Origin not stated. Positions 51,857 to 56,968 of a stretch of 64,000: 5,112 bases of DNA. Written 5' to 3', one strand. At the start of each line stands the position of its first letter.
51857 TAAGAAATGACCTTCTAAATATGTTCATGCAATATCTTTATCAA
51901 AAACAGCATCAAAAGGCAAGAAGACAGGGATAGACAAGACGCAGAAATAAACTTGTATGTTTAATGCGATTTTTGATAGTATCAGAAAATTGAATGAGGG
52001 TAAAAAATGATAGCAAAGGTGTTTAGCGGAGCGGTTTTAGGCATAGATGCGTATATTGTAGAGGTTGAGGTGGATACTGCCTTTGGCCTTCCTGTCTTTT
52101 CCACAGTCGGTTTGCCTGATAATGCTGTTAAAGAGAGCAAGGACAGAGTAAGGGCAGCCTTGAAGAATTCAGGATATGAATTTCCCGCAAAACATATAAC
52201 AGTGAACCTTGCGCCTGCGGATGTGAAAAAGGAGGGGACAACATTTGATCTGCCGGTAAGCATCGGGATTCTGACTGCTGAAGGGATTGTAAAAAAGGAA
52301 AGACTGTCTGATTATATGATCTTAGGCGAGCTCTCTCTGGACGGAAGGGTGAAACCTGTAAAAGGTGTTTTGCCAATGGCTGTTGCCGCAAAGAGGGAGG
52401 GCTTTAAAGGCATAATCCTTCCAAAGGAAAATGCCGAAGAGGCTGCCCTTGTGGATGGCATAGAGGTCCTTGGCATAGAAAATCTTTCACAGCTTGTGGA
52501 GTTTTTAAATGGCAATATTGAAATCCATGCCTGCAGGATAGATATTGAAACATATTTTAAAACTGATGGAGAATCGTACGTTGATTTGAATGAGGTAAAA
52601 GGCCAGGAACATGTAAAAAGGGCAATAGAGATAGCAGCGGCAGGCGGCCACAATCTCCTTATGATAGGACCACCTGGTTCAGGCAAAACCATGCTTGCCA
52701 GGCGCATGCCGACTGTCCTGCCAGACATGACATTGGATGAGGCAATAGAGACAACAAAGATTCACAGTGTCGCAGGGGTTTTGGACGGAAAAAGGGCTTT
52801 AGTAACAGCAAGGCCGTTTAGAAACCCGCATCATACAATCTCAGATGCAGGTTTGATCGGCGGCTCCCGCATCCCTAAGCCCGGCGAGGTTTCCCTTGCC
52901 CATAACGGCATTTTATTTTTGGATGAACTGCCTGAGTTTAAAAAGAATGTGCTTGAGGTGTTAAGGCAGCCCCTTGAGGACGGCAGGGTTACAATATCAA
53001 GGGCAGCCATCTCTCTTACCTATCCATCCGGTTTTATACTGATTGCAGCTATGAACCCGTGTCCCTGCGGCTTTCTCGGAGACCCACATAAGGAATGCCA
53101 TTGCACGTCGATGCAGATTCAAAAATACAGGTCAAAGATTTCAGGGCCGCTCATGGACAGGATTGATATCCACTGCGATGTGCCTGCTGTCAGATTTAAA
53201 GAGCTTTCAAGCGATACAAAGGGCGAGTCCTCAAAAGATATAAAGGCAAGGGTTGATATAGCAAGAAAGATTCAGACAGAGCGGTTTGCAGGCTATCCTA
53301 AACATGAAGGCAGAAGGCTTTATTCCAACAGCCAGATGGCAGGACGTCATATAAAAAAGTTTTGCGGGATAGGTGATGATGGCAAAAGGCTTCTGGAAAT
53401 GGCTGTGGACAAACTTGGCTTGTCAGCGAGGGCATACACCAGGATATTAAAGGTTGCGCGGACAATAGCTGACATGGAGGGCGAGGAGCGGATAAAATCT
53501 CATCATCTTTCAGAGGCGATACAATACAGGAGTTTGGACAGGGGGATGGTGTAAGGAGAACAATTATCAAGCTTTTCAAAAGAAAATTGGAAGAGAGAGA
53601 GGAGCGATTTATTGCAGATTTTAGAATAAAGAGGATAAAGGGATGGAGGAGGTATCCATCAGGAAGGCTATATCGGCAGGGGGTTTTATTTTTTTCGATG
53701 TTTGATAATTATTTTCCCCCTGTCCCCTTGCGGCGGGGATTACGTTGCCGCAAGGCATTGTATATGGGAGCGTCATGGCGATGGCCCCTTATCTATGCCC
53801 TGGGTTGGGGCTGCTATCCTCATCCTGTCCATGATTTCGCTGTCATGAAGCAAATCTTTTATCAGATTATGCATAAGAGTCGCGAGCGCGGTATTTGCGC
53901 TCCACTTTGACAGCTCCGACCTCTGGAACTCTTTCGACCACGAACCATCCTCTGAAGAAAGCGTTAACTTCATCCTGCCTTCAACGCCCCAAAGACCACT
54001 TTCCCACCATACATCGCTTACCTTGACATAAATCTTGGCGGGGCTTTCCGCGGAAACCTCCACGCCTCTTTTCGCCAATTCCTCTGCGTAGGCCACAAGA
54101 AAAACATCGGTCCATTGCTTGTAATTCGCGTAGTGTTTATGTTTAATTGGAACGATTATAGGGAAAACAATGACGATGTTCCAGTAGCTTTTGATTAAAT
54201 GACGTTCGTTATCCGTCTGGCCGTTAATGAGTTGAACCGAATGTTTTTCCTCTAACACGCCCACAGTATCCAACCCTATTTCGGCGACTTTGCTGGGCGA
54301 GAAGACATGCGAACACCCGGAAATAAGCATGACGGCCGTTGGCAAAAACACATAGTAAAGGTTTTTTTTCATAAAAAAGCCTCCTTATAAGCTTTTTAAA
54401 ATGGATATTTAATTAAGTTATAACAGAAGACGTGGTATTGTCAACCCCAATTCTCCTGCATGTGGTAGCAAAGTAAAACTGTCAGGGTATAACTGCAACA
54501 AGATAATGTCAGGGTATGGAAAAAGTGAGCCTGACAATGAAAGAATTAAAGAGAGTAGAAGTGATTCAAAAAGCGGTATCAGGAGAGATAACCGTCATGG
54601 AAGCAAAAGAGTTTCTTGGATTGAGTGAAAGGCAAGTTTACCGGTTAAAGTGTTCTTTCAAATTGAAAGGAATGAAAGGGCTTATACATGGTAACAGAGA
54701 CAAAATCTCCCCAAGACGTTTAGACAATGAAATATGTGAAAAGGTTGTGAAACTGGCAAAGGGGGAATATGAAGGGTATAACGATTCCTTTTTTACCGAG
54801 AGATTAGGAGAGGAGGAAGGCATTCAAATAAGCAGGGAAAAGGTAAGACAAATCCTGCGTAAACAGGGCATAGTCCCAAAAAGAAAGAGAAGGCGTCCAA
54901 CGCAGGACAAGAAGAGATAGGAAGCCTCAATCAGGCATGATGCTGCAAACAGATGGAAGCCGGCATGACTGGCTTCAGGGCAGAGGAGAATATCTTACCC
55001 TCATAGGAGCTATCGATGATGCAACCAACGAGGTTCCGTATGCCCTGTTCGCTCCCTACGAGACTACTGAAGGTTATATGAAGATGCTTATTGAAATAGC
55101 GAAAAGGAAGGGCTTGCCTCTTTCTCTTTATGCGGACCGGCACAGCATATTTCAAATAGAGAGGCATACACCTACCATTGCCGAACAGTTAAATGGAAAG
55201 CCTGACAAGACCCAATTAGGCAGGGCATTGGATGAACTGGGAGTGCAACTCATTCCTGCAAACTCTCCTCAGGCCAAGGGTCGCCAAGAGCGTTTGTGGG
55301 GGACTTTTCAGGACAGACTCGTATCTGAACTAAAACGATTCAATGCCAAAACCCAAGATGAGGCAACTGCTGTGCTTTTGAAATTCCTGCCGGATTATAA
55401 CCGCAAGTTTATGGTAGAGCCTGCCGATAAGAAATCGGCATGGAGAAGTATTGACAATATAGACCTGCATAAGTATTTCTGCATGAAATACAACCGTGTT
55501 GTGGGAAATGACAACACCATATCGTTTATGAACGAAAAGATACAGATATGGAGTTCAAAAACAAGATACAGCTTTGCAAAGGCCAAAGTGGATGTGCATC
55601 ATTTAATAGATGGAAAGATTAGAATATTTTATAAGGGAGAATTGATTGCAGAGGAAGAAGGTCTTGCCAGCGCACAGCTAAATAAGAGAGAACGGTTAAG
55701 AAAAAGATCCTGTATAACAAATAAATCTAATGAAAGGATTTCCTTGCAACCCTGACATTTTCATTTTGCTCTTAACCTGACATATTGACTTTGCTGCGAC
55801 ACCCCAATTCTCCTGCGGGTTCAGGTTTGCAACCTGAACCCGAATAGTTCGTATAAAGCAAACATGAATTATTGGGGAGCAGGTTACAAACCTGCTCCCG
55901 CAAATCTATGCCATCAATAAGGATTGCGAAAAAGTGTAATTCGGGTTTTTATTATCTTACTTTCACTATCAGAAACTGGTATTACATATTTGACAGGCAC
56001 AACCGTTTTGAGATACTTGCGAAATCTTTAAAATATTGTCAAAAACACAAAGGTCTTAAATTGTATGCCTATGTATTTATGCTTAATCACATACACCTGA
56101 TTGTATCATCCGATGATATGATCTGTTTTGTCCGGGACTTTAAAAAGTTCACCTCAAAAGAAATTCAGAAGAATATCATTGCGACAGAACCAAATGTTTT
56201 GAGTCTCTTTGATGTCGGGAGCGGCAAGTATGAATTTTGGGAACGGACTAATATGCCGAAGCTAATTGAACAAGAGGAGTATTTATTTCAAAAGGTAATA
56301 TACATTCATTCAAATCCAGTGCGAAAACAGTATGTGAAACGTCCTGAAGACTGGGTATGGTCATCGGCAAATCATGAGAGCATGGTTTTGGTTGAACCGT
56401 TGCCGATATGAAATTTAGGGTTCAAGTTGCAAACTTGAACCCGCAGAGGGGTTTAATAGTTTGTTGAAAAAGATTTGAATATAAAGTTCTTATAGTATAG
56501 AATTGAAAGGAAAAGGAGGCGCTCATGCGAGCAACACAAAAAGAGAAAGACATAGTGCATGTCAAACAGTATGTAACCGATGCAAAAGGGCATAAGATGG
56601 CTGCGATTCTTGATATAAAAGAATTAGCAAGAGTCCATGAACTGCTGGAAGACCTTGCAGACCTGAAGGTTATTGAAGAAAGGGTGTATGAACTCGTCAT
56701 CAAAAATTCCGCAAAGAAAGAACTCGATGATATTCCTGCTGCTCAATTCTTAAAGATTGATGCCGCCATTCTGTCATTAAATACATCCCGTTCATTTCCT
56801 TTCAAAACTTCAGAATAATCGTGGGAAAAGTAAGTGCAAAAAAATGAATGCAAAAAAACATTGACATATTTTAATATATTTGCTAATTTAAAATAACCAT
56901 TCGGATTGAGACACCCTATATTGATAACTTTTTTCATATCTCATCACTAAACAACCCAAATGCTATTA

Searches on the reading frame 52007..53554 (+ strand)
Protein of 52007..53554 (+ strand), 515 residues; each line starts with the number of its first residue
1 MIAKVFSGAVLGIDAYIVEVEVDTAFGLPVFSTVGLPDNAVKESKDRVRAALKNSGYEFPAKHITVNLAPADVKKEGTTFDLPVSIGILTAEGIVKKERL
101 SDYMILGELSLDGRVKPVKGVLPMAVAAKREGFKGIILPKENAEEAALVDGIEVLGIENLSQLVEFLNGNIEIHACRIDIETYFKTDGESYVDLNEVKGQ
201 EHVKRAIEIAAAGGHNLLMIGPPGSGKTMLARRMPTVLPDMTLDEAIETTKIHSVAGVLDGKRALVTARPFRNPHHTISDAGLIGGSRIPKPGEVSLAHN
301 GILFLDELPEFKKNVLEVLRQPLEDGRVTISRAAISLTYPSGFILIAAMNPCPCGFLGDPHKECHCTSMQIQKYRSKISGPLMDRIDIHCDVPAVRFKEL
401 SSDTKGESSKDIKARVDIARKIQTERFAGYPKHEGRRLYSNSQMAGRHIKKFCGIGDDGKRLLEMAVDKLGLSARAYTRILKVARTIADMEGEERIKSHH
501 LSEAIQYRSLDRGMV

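Call 7: search_protein_families(library=pfam, proteins=[window:52007-53554:+], max_evalue=0.01)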
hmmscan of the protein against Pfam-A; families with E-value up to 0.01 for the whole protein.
window:52007-53554:+ (515 aa): 14 families
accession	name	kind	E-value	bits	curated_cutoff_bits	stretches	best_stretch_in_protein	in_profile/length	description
PF01078.27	Mg_chelatase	-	1.8e-97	325.2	20.3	1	193-399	1-206/207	Magnesium chelatase, subunit ChlI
PF13541.12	ChlI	-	2.4e-49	166.7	27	1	20-142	1-121/121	Subunit ChlI of Mg-chelatase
PF13335.12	Mg_chelatase_C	-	8.9e-33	113.2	26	1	406-508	1-94/94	Magnesium chelatase, subunit ChlI C-terminal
PF07728.20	AAA_5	-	2.5e-09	37.7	22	1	216-353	1-125/139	AAA domain (dynein-related subfamily)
PF00493.29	MCM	-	2.3e-08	33.9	23.3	1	291-354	113-176/224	MCM P-loop domain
PF05362.19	Lon_C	-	1.6e-07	31.6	21.1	1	50-146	79-176/205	Lon protease (S16) C-terminal proteolytic domain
PF00158.32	Sigma54_activat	-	1.7e-05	25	20.2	0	286-328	80-122/168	Sigma-54 interaction domain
PF05496.18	RuvB_N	-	3.2e-05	24.2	27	0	194-232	6-51/159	Holliday junction DNA helicase RuvB P-loop domain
PF07724.20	AAA_2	-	0.00037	21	27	1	216-331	5-107/166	AAA domain (Cdc48 subfamily)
PF13671.12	AAA_33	-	0.00083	20.1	27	1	217-251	2-36/143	AAA domain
PF00004.35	AAA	-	0.0016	19.3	21.2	0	217-233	1-17/131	ATPase family associated with various cellular activities (AAA)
PF20030.5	bpMoxR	-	0.0023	17.5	27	1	199-238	16-55/205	MoxR domain in the MoxR-vWA-beta-propeller ternary systems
PF13191.12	AAA_16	-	0.0053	17.7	32.6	0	201-238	10-48/167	AAA ATPase domain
PF13401.12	AAA_22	-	0.0065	17.2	27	0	216-238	7-29/130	AAA domain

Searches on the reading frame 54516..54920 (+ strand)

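Call 7: search_protein_families(library=pfam, proteins=[window:54516-54920:+], max_evalue=0.01)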
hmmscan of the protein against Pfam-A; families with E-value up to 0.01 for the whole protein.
window:54516-54920:+ (134 aa): 7 families
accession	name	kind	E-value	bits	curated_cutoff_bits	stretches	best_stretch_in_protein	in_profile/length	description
PF13551.12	HTH_29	-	1.3e-08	35.2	28.1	1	13-73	1-62/64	Winged helix-turn helix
PF13518.12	HTH_28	-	7.2e-08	32.8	25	1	12-61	1-49/52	Helix-turn-helix domain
PF13276.12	HTH_21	-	7.8e-05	23.3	28.1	1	97-127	30-60/60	HTH-like domain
PF13565.12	HTH_32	-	0.00017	22.5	33.7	1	41-114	2-73/73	Homeodomain-like domain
PF12728.13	HTH_17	-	0.00097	19.8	27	0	26-54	3-31/51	Helix-turn-helix domain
PF13384.12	HTH_23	-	0.001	19.3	24.6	1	8-56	2-49/50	Homeodomain-like domain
PF01498.24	HTH_Tnp_Tc3_2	-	0.0042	17.8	31.5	1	97-129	23-54/72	Transposase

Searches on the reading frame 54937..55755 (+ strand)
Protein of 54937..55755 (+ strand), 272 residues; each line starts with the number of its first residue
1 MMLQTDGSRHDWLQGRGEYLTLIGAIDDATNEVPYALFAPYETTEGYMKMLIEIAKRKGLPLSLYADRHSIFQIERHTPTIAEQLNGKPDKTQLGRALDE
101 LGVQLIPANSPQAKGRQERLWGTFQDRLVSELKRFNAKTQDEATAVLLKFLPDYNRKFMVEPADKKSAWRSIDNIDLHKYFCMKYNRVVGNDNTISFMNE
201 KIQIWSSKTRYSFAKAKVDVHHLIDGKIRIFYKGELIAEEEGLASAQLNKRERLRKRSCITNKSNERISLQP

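Call 7: search_protein_families(library=pfam, proteins=[window:54937-55755:+], max_evalue=0.01)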
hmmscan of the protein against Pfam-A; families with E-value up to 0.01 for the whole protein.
window:54937-55755:+ (272 aa): 1 family
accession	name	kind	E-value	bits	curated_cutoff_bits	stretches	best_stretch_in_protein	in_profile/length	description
PF13683.12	rve_3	-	0.0038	17.4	26.5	1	104-156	6-55/67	Integrase core domain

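Call 51: search_protein_families(library=ncbifam, proteins=[window:54937-55755:+], max_evalue=0.01)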
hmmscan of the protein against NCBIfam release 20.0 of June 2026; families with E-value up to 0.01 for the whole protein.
window:54937-55755:+ (272 aa): 2 families
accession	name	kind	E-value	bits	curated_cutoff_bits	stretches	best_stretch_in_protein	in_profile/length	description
NF033594.2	transpos_ISNCY_2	equivalog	3.5e-74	250.2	250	1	1-237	128-362/368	ISNCY family transposase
NF033577.2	transpos_IS481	equivalog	2e-10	40.7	224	1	17-156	145-268/284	IS481 family transposase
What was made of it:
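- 54460..55800 (+): ISNCY-family insertion sequence. It has an HTH ORF (54516-54920) and a DDE transposase ORF (54937-55755), 26-nt inverted repeats at 54490-54515 / 55749-55774, and a 16-nt direct repeat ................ on both sides (54444-54459, 55801-55816). It is part of the variable comM-rho gap. NCBIfam ISNCY transposase, E 3.5e-74 (call 51).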

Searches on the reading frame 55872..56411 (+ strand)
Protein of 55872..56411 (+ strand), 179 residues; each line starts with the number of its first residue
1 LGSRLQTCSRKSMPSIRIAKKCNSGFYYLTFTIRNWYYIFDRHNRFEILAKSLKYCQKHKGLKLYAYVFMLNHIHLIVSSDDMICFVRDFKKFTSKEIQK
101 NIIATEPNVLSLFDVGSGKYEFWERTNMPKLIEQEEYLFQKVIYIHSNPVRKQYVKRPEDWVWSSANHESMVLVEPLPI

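Call 7: search_protein_families(library=pfam, proteins=[window:55872-56411:+], max_evalue=0.01)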
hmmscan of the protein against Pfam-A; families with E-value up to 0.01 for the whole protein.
window:55872-56411:+ (179 aa): 1 family
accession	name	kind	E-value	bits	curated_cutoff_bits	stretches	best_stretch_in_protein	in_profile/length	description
PF01797.21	Y1_Tnp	-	1.3e-05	25.8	23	1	31-103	11-85/121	Transposase IS200 like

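Call 51: search_protein_families(library=ncbifam, proteins=[window:55872-56411:+], max_evalue=0.01)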
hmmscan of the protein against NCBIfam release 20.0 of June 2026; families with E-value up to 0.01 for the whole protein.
window:55872-56411:+ (179 aa): 2 families
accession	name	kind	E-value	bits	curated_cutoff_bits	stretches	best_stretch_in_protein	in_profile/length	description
NF047646.1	REP_Tyr_transpos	equivalog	5.4e-25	88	80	1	23-164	8-146/146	REP-associated tyrosine transposase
NF033573.1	transpos_IS200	equivalog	0.0058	16.9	55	1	38-103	24-91/126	IS200/IS605 family transposase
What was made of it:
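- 55813..56446 (+): REP-associated tyrosine transposase gene (55872-56411) flanked by inverted REP-like hairpins (55813-55844, 56415-56446). NCBIfam REP_Tyr_transpos, E 5.4e-25 (call 51).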

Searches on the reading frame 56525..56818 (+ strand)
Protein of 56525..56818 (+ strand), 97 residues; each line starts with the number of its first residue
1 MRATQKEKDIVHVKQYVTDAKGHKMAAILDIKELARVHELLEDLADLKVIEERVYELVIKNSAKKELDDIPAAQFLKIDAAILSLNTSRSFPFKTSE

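Call 7: search_protein_families(library=pfam, proteins=[window:56525-56818:+], max_evalue=0.01)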
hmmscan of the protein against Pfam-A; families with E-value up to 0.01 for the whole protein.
window:56525-56818:+ (97 aa): 1 family
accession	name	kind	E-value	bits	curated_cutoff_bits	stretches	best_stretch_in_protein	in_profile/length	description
PF18506.7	RelB-like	-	1.5e-06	28.4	27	1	13-65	3-56/62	RelB Antitoxin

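Call 14: find_encoding_contigs(protein=window:56525-56818:+, flank=10000, max_places=10)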
Protein window:56525-56818:+ (97 aa): no gene with exactly this product is on record in the collection.

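Call 51: search_protein_families(library=ncbifam, proteins=[window:56525-56818:+], max_evalue=0.01)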
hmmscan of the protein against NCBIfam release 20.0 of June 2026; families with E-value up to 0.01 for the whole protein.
window:56525-56818:+ (97 aa): 0 families
